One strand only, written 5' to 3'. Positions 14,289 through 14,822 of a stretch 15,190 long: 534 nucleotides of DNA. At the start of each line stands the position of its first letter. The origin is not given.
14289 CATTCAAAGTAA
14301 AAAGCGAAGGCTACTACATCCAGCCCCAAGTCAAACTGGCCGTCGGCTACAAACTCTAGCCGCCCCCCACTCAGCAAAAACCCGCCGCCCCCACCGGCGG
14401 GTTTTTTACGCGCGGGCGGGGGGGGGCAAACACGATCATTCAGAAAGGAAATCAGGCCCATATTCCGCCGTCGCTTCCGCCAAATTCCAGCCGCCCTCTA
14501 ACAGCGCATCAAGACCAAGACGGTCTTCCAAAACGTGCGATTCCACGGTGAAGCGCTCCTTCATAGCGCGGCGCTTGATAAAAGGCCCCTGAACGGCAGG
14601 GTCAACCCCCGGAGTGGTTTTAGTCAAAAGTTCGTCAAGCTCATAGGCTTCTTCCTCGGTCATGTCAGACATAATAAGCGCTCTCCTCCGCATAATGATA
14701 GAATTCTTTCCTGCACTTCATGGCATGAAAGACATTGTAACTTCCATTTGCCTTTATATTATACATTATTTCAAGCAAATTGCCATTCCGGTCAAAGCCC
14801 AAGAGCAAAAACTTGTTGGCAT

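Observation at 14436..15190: Low-GC island of three co-oriented small genes: HicB-like domain -> BrnT/DUF497-like toxin -> unknown 78-aa protein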

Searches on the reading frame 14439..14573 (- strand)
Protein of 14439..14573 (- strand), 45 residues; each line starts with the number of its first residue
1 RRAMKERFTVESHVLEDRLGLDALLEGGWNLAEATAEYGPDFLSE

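Call 59: search_protein_representatives(protein=window:14439-14573:-)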
Query: 45 residues. Proteins with E-value up to 0.001 (for the whole library): 3; up to 1e-10: 1; up to 1e-30: 0. The best 3 are listed.
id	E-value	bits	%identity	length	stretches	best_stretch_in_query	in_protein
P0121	5.8e-22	90.8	100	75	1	1-45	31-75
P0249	5.6e-06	41.7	68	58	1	13-43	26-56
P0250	2.7e-05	39.6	72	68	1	16-44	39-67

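Call 63: find_encoding_contigs(protein=P0249, flank=3000, max_places=3)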
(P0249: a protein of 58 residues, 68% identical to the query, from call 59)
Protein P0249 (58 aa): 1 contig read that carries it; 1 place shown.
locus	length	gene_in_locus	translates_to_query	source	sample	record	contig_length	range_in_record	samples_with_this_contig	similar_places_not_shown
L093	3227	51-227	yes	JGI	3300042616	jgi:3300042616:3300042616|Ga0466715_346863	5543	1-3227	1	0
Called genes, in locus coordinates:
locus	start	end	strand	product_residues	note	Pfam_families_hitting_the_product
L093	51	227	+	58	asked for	-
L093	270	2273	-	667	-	PF25255:WHD_RNase_II (weak), PF23161:HTH_RNase_II, PF00773:RNB, PF18614:RNase_II_C_S1 (weak)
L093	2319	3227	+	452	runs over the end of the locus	PF00696:AA_kinase, PF22468:ACT_9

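Call 64: find_encoding_contigs(protein=P0250, flank=3000, max_places=3)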
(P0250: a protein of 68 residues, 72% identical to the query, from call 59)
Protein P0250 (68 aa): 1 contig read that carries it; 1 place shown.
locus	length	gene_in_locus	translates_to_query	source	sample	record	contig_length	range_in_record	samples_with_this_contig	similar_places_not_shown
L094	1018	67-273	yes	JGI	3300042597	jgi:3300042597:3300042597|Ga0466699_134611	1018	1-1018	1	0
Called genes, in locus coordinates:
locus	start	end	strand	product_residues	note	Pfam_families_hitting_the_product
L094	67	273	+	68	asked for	-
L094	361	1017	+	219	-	?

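Call 68: find_related_loci(query=A7, collection=metagenome_contigs, flank=3000)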
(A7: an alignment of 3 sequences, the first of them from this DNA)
Query A7 (42 aa) in metagenome_contigs; peptide patterns used: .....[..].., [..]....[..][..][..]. (x = any residue, [..] = any of these).
492 stretches matched a pattern; 363 encode a relative of the query (tblastn E <= 1e-3); the best 80 are kept; 80 distinct loci.
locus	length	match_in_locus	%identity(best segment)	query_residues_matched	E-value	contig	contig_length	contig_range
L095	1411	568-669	65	9-42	6e-12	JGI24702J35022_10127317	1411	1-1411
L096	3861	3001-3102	56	9-42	2e-11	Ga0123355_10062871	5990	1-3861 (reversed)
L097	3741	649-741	71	12-42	2e-11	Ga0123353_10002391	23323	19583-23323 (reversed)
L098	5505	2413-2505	68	12-42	3e-11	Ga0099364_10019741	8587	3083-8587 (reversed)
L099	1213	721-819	58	9-41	8e-11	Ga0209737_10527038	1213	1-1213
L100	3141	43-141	52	9-41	1e-10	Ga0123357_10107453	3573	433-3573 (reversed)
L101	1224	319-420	50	9-42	1e-10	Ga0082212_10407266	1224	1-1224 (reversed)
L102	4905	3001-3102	53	9-42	1e-10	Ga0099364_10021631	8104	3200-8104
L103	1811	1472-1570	52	9-41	2e-10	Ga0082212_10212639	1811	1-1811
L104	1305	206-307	50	9-42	2e-10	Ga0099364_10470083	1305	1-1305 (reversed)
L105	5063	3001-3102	53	9-42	3e-10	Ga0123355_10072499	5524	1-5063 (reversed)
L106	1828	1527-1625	52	9-41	2e-10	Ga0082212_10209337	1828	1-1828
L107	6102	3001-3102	50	9-42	3e-10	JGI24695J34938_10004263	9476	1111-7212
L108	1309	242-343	53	9-42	4e-10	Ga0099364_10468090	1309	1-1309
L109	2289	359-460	53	9-42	4e-10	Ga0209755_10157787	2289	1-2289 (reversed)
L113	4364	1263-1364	47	9-42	4e-10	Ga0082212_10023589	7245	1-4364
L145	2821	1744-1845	50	9-42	4e-9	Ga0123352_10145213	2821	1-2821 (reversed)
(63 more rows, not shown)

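Call 71: search_protein_families(library=pfam, proteins=[L113:1381-1908:+, L145:1856-2380:+, L098:2483-3034:+], max_evalue=1)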
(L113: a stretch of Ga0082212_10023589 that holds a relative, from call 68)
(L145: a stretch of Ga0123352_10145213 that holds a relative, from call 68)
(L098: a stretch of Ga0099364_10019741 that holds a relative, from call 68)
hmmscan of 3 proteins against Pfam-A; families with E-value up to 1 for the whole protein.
L113:1381-1908:+ (175 aa): 1 family
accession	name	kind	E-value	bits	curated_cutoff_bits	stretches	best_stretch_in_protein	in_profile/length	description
PF24088.1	DUF7373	-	0.11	12.7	27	1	69-121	80-131/193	Domain of unknown function (DUF7373) N-terminal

L145:1856-2380:+ (174 aa): 0 families

L098:2483-3034:+ (183 aa): 0 families

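Call 85: search_protein_families(library=padloc, proteins=[L113:1131-1364:+, L113:1381-1905:+], max_evalue=1)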
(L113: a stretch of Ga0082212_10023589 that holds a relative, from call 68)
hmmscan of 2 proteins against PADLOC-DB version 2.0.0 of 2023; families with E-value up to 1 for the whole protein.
L113:1131-1364:+ (78 aa): 0 families

L113:1381-1905:+ (175 aa): 0 families

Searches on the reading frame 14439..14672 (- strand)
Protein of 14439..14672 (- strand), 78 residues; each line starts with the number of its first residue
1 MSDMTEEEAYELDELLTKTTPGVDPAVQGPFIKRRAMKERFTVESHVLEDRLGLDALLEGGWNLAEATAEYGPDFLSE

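Call 4: search_protein_families(library=pfam, proteins=[window:14439-14672:-], max_evalue=10)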
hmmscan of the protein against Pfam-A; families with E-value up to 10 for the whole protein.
seq(78 aa): 0 families

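Call 5: search_protein_families(library=ncbifam, proteins=[window:14439-14672:-], max_evalue=10)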
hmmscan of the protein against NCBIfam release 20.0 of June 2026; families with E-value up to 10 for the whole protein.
seq(78 aa): 0 families

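Call 7: search_protein_families(library=phrogs, proteins=[window:14439-14672:-], max_evalue=10)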
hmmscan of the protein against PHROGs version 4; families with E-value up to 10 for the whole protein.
seq(78 aa): 2 families
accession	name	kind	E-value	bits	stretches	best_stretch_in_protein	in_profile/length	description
phrog_25844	-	unknown function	0.11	13.3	1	38-72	11-44/68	-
phrog_35757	-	unknown function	0.12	13.4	1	27-67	10-49/69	-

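Call 13: find_homologous_proteins(query=window:14439-14672:-, max_evalue=0.01)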
Query seq(78 aa) (78 aa): 92 proteins with E <= 0.01 among 94 candidates.
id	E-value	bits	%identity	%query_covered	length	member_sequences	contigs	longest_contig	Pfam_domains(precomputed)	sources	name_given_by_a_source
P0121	4.8e-42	159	100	96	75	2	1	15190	-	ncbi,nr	ncbi:MAG: hypothetical protein LBS82_01205 [Spirochaetaceae bacterium]|nr:hypothetical protein [Spir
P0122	4.1e-11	60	89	47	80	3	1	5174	-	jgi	jgi:hypothetical protein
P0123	4.2e-11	60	89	47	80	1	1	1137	-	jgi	jgi:hypothetical protein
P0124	6.2e-11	60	89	47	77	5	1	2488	-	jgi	jgi:hypothetical protein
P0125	9.3e-11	59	89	47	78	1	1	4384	-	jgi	jgi:hypothetical protein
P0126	1.6e-10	59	91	45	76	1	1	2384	-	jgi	jgi:hypothetical protein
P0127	1.6e-10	59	86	47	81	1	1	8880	-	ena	-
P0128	1.8e-10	58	89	45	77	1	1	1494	-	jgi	jgi:hypothetical protein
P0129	2.4e-10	58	86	47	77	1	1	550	-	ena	-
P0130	3.7e-10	57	84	47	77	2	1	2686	-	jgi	jgi:hypothetical protein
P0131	4.3e-10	57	84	47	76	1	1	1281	-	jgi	jgi:hypothetical protein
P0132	4.5e-10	57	84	47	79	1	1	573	-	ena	-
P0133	4.5e-10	57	84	47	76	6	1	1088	-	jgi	jgi:hypothetical protein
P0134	4.7e-10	57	84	47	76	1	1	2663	-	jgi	jgi:hypothetical protein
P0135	5.5e-10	57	86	45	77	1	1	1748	-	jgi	jgi:hypothetical protein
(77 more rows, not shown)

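Call 39: search_solved_structures(query=A5, max_evalue=10, show_alignments=4)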
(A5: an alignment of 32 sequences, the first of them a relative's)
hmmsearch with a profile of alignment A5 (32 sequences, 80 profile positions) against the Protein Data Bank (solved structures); distinct sequences matched with E-value up to 10: 0.

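Call 40: search_protein_families(library=pfam, alignment_id=A5, max_evalue=1)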
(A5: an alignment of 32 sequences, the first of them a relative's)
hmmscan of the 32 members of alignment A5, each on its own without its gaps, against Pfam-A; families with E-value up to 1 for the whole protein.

A. member 1, P0125 (78 aa): 0 families

B. families by the number of members that match (of 32 scanned): 6 families
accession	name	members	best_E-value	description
PF22007.2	DUF6930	4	0.028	Domain of unknown function (DUF6930)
PF10239.14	DUF2465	2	0.036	Protein of unknown function (DUF2465)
PF25747.1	T5_p143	2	0.13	Bacteriophage T5 tail completion protein p143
PF11182.14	AlgF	2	0.21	Alginate O-acetyl transferase AlgF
PF17680.6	FlgO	1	0.12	FlgO protein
PF16198.10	TruB_C_2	1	0.14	tRNA pseudouridylate synthase B C-terminal domain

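Call 60: predict_structure(alignment_id=A6)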
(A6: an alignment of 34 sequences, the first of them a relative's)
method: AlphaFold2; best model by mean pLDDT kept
length: 78 residues; sequences in the alignment: 34
mean_pLDDT: 69.7   pTM: 0.42
mean pLDDT of the five models: 69.7, 66.2, 65.5, 64.0, 61.1
residues with pLDDT >= 90: 0; 70-90: 44; 50-70: 26; < 50: 8
segments of 3 or more residues with pLDDT < 50: 20-24
pLDDT, mean of each block of 10 residues (from residue 1): 67 59 49 70 80 82 80 70
secondary structure, 60 per line:
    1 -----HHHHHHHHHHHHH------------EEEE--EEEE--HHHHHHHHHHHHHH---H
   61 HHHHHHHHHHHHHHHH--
elements in order: H6-18 E31-34 E37-40 H43-56 H60-76

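Call 66: fold_search(model_id=the predicted structure, library=pdb)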
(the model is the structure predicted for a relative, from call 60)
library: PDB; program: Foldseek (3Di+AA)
matches with E <= 10: 27; with E <= 0.001: 0
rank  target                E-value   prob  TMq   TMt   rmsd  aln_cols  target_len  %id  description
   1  1pa3_A                1.3e+00  0.07  0.21  0.11  12.1        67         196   18  Crystal Structure of Glutathione-S-transferase from Plasmodium falciparum (released 2003-11-25)
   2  2yny_B                1.9e+00  0.08  0.25  0.19  16.3        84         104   17  Salmonella enterica SadA 255-302 fused to GCN4 adaptors (SadAK1) (released 2012-12-12)
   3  1zx3                  2.4e+00  0.21  0.41  0.38   8.5        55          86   25  Structure of NE0241 Protein of Unknown Function from Nitrosomonas europaea (released 2005-07-19)
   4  3frc_A                2.6e+00  0.06  0.21  0.10   8.0        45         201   20  Tetramerization and Cooperativity in Plasmodium falciparum glutathione transferase are mediated by the atypic loop 113 (released 2010-01-26)
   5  2jxg_A                3.0e+00  0.15  0.35  0.49   4.5        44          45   20  Solution Structure of the DNA Binding domain of Proline Utilization A (PutA) (released 2008-02-19)
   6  8c24_E                4.0e+00  0.23  0.39  0.57   2.8        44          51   20  ParDE1 toxin-antitoxin complex from Mycobacterium tuberculosis (rv1960c-rv1959c) (released 2023-12-20)
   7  2yny_A                4.6e+00  0.04  0.24  0.19  16.1        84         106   17  Salmonella enterica SadA 255-302 fused to GCN4 adaptors (SadAK1) (released 2012-12-12)
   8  2aaw_A                4.9e+00  0.04  0.20  0.10   7.9        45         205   20  Studies on ligand binding and enzyme inhibition of Plasmodium falciparum glutathione S-transferase (released 2006-01-10)
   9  9a1m_C                5.2e+00  0.15  0.41  0.03   4.9        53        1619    9  Integrative model of the nuclear pore complex from Schizosaccharomyces pombe (released 2021-11-12)
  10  5zgn_B                5.6e+00  0.16  0.42  0.41   3.3        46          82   13  The crystal structure of KacTA-DNA complex (released 2019-04-03)
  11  9hcj_B0               5.6e+00  0.08  0.39  0.02  10.6        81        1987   14  D. discoideum nuclear pore complex (released 2024-12-25)
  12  7pwe_B                6.5e+00  0.03  0.24  0.11  11.5        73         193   16  Crystal structure of the glutaredoxin/ferredoxin disulfide reductase fusion protein from Desulfotalea psychrophila Lsv (released 2022-10-05)
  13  4xtk_B                6.5e+00  0.03  0.23  0.07  13.6        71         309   14  Structure of TM1797, a CAS1 protein from Thermotoga maritima (released 2015-02-11)
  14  9g69_C                6.5e+00  0.03  0.16  0.10   6.2        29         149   28  Cryo-EM structure of CdaA-DAC domain in complex with GlmM (released 2025-01-08)
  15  9rwb_C                6.5e+00  0.02  0.17  0.09  16.9        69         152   17  Egalitarian-BicD in complex with hSL1 and hSL2 of the hairy localization element (released 2026-03-25)
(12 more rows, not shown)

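Call 85: search_protein_families(library=padloc, proteins=[window:14439-14672:-, P0125], max_evalue=1)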
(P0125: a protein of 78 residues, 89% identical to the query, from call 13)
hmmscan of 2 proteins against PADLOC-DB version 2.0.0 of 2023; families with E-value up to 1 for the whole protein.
seq(78 aa): 0 families

P0125 (78 aa): 0 families
